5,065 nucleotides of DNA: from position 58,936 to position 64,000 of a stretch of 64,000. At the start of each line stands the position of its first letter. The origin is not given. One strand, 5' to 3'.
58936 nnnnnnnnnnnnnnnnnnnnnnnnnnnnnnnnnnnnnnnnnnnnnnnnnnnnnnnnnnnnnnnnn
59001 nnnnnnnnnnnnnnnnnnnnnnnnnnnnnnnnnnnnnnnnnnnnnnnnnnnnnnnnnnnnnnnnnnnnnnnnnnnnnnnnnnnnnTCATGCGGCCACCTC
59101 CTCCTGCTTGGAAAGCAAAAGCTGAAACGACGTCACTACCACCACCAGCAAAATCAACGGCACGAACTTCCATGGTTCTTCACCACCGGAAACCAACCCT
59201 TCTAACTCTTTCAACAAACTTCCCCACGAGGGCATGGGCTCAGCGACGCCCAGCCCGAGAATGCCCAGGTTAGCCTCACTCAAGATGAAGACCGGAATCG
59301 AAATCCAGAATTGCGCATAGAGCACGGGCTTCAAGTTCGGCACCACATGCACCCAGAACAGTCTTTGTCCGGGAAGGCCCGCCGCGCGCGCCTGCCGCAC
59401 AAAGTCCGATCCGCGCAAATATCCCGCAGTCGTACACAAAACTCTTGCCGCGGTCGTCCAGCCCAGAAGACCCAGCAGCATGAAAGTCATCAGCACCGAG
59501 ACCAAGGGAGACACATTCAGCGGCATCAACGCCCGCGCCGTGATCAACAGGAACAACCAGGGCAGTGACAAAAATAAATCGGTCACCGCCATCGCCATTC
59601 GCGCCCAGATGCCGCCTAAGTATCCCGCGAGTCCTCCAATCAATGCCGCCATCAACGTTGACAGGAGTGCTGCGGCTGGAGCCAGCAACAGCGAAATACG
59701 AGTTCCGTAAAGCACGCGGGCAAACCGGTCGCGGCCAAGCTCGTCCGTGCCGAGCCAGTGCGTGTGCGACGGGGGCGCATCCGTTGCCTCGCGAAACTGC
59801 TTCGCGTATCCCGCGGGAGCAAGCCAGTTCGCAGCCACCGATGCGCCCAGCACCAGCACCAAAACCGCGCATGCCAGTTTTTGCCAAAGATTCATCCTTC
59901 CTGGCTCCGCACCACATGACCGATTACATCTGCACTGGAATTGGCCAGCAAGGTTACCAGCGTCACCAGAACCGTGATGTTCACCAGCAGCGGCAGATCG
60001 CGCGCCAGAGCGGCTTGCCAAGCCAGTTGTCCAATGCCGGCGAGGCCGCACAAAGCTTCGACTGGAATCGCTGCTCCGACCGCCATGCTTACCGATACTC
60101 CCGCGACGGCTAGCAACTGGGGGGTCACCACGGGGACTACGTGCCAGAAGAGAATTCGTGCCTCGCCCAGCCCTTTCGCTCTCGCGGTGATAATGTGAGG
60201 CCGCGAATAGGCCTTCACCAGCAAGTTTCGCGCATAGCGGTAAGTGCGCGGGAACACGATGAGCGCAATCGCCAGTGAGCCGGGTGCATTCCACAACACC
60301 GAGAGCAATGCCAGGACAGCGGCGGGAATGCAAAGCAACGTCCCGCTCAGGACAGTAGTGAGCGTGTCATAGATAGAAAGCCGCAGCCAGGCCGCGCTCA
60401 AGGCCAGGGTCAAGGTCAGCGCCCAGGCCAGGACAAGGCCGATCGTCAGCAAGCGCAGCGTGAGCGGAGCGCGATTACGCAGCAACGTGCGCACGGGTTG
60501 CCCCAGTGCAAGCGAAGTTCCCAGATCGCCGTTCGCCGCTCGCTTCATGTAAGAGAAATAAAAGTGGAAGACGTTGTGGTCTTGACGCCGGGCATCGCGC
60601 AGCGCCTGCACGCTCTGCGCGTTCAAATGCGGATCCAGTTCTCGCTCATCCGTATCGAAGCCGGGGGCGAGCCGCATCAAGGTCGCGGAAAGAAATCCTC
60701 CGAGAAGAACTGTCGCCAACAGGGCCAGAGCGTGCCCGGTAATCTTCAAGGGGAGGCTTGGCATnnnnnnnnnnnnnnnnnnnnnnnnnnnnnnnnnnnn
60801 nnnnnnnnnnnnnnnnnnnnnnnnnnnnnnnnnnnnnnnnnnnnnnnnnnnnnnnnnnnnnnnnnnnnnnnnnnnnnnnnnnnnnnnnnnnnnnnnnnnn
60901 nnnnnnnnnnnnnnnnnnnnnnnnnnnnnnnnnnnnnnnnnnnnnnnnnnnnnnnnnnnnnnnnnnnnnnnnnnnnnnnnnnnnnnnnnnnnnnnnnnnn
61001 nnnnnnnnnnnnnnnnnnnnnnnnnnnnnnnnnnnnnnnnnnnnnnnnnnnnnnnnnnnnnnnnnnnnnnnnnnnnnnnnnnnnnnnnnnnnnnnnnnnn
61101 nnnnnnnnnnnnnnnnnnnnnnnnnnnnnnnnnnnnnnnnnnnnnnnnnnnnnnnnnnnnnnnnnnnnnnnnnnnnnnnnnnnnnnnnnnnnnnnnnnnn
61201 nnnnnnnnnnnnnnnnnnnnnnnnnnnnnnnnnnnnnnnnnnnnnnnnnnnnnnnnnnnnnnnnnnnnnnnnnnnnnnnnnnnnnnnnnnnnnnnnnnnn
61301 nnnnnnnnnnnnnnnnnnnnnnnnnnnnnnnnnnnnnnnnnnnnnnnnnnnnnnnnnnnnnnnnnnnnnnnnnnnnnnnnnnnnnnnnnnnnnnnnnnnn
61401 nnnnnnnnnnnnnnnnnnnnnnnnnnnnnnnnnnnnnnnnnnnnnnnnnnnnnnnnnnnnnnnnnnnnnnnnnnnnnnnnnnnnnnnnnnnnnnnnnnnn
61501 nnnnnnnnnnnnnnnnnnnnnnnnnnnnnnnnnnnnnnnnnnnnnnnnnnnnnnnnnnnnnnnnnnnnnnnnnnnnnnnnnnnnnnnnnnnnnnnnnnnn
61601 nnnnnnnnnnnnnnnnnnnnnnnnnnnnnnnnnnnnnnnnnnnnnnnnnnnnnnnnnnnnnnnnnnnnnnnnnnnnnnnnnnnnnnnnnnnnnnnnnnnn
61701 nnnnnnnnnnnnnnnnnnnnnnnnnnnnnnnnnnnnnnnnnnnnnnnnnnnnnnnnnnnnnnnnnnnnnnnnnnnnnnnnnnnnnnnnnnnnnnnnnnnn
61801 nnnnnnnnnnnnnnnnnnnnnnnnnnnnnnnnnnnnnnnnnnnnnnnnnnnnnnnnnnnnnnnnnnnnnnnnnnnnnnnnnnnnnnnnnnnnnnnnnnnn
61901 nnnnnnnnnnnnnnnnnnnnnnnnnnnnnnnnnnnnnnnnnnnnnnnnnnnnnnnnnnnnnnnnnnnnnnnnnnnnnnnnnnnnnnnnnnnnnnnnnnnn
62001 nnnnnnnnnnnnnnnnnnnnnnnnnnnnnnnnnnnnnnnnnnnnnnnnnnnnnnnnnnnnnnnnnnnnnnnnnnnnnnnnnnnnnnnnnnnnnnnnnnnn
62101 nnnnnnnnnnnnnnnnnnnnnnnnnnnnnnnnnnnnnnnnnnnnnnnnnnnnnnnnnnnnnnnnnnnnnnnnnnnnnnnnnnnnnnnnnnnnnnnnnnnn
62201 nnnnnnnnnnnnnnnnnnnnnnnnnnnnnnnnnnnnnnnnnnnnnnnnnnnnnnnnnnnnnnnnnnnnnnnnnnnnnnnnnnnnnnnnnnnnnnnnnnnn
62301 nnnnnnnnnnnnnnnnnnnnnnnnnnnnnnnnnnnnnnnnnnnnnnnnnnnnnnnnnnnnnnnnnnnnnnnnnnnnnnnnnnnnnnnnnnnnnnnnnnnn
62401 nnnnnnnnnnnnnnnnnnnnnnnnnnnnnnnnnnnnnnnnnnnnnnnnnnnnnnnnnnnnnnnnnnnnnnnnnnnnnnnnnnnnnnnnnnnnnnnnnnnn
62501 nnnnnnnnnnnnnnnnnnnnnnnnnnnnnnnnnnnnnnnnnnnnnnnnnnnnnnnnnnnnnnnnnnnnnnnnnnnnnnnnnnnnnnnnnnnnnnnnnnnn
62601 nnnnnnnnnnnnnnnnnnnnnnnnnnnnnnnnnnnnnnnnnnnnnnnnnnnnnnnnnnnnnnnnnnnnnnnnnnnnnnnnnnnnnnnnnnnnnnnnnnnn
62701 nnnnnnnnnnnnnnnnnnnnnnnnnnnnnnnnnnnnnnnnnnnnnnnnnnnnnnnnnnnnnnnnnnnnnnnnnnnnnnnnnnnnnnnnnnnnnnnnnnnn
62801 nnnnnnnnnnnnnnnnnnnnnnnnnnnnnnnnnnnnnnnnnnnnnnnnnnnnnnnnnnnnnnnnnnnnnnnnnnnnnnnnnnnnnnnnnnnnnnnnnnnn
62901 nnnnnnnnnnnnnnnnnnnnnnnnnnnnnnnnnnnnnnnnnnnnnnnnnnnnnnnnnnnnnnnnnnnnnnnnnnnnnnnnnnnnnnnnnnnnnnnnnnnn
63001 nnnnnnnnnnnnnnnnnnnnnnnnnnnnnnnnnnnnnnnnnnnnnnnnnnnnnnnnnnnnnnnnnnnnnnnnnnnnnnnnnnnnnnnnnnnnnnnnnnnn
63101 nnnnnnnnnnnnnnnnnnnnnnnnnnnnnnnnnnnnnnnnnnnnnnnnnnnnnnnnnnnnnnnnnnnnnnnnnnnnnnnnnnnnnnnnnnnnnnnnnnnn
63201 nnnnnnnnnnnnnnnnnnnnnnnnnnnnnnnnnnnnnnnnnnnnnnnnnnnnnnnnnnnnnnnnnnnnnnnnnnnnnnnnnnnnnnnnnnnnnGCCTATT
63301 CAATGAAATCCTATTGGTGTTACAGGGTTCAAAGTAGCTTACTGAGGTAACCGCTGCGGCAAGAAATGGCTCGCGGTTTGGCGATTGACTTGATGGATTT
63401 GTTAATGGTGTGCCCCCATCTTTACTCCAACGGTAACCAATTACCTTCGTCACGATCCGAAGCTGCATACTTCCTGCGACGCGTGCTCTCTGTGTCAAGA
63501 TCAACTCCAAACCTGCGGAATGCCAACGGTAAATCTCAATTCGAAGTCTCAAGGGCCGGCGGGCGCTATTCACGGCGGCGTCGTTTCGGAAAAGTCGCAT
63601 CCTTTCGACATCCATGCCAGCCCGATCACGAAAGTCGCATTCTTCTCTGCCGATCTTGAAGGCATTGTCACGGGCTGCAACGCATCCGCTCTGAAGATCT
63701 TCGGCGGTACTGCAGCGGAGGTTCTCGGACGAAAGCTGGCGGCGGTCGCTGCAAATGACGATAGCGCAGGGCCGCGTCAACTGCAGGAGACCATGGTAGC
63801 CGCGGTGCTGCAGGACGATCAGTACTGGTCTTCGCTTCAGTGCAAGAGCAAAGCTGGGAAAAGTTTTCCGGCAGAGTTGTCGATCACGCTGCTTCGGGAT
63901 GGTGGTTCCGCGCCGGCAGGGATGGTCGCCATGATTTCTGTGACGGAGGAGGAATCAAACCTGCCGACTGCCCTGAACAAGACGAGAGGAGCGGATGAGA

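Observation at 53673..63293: c-di-GMP sensor translationally coupled to a peptide-type ABC importer, followed by an S8 protease and an orphan copy of the sensor's membrane module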

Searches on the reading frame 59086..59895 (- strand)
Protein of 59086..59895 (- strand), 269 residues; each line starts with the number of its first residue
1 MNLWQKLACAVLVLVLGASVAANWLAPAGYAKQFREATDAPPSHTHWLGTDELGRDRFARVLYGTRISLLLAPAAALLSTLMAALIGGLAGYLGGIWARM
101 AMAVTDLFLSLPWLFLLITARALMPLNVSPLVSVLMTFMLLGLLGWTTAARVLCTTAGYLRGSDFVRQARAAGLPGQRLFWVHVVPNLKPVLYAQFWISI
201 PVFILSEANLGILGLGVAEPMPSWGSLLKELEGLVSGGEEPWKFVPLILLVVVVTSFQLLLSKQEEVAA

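Call 3: search_protein_families(library=pfam, proteins=[window:59086-59895:-], max_evalue=0.01)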
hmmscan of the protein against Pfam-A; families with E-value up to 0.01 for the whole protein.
window:59086-59895:- (269 aa): 1 family
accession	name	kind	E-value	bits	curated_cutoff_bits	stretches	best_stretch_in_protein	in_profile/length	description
PF00528.27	BPD_transp_1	-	9.2e-14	52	26.4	1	84-255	2-168/184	Binding-protein-dependent transport system inner membrane component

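Call 4: search_protein_families(library=ncbifam, proteins=[window:59086-59895:-], max_evalue=0.01)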
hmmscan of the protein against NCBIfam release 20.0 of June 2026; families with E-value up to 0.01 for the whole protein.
window:59086-59895:- (269 aa): 14 families
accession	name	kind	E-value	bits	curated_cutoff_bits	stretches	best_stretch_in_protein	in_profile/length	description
NF045476.1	Opp4C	equivalog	7e-51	173.1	350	1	9-256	20-263/278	oligopeptide ABC transporter permease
NF045473.1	Opp1C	equivalog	1.4e-38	132.8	350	1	7-260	9-255/267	nickel/cobalt ABC transporter permease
NF045474.1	Opp2C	equivalog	1.6e-38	132.7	300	1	40-260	14-227/236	nickel transporter permease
TIGR02790.1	nickel_nikC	equivalog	2.4e-38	132.2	358.45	1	8-260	4-249/258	nickel ABC transporter permease subunit NikC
NF011935.0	PRK15406.1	equivalog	1.8e-33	116.6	433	1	10-259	44-288/302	oligopeptide ABC transporter permease OppC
NF045475.1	Opp3C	equivalog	2e-33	115.9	450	1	43-260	105-315/328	oligopeptide ABC transporter permease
NF011662.0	PRK15082.1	equivalog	1.2e-32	113.5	484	1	10-259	45-287/303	glutathione ABC transporter permease GsiD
NF008160.0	PRK10913.1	equivalog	2.4e-32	112.6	483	1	11-258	38-284/300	dipeptide ABC transporter permease DppC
NF007738.0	PRK10417.1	equivalog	5.3e-32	111.4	335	1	6-260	12-259/277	nickel ABC transporter permease subunit NikC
NF047573.1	opine_perm_CntC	exception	4.7e-29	101.6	440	1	7-260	13-259/271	staphylopine uptake ABC transporter permease subunit CntC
NF007376.0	PRK09881.1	equivalog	6.5e-29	100.9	434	1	9-230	37-252/298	D,D-dipeptide ABC transporter permease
NF011596.0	PRK15021.1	subfamily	6.1e-22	78.1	439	1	38-260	113-326/341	microcin C ABC transporter permease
NF043080.1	MMSYN1_0166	equivalog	8.3e-21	74.2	370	1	10-257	45-290/307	oligopeptide ABC transporter permease OppC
NF011691.0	PRK15111.1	equivalog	5.7e-20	72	379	1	14-243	38-265/296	putrescine export ABC transporter permease SapC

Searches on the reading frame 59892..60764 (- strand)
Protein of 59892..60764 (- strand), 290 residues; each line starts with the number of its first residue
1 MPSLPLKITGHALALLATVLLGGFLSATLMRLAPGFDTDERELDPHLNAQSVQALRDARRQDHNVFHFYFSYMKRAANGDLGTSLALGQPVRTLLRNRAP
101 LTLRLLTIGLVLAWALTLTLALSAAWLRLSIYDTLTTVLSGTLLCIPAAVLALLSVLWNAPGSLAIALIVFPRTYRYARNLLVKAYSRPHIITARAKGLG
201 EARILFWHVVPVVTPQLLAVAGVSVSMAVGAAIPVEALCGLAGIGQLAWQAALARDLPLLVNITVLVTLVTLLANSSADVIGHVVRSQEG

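Call 3: search_protein_families(library=pfam, proteins=[window:59892-60764:-], max_evalue=0.01)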
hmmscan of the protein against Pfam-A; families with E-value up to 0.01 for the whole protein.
window:59892-60764:- (290 aa): 1 family
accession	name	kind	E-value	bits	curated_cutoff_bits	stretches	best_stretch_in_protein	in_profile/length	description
PF00528.27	BPD_transp_1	-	1.4e-15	57.9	26.4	1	119-283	3-176/184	Binding-protein-dependent transport system inner membrane component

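Call 4: search_protein_families(library=ncbifam, proteins=[window:59892-60764:-], max_evalue=0.01)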
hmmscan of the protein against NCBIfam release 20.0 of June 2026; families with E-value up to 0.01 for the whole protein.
window:59892-60764:- (290 aa): 21 families
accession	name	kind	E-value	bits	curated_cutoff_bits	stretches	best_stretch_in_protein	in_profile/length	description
NF045470.1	Opp2B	equivalog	1.5e-31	109.7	350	2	163-285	173-295/300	nickel ABC transporter permease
NF045472.1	Opp4B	equivalog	1e-28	100.6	450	2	164-285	193-314/319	oligopeptide ABC transporter permease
NF007008.0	PRK09471.1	equivalog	3.1e-24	86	388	2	166-285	181-300/306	oligopeptide ABC transporter permease OppB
TIGR02789.1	nickel_nikB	equivalog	1.5e-21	77.1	447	2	163-283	180-300/314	nickel ABC transporter permease subunit NikB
NF045469.1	Opp1B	equivalog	2.5e-21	76.5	380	1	18-285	18-302/307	nickel/cobalt ABC transporter permease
NF045471.1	Opp3B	equivalog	1.9e-20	73.5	480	2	18-154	15-149/308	oligopeptide ABC transporter permease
NF011712.0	PRK15133.1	subfamily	3.9e-18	65.5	445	2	178-283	247-353/364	microcin C ABC transporter permease YejB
NF011661.0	PRK15081.1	equivalog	8.5e-18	64.9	463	2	169-285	183-299/306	glutathione ABC transporter permease GsiC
NF007677.0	PRK10352.1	equivalog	1.6e-17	63.6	433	2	164-282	181-299/314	nickel ABC transporter permease subunit NikB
NF008161.0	PRK10914.1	equivalog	4.6e-14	52.3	590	2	174-286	220-332/339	dipeptide ABC transporter permease DppB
NF043081.1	MMSYN1_0165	equivalog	3.5e-10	39.5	350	1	86-281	162-376/388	oligopeptide ABC transporter permease OppB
NF011690.0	PRK15110.1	equivalog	7e-07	29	432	1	64-158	39-133/321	putrescine export ABC transporter permease SapB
NF007738.0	PRK10417.1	equivalog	2.6e-06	27.1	335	1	87-226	59-201/277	nickel ABC transporter permease subunit NikC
NF045474.1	Opp2C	equivalog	4.8e-06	26.4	300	1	91-228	31-171/236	nickel transporter permease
NF045473.1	Opp1C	equivalog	4.5e-05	23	350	1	98-229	66-200/267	nickel/cobalt ABC transporter permease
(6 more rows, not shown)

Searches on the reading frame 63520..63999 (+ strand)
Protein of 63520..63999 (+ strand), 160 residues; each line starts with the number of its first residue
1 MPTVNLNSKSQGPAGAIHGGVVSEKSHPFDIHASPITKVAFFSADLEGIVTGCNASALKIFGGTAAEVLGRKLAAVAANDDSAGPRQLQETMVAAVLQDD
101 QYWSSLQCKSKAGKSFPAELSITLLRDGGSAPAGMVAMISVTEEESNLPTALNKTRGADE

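Call 54: find_homologous_proteins(query=window:63520-63999:+, max_evalue=0.001)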
Query window:63520-63999:+: 71 candidates shared short words with the query, none scored E <= 0.001.

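Call 60: search_protein_families(library=pfam, proteins=[window:63520-63999:+], max_evalue=0.01)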
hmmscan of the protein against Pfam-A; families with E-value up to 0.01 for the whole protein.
window:63520-63999:+ (160 aa): 3 families
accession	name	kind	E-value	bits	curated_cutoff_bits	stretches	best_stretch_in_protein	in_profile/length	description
PF00989.32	PAS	-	4.5e-08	33.5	22.6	1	38-138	11-109/113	PAS fold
PF13426.13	PAS_9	-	1.3e-07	32.3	27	1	39-140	2-100/103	PAS domain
PF08448.16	PAS_4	-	1.7e-07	31.9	23.1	1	40-145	7-109/110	PAS fold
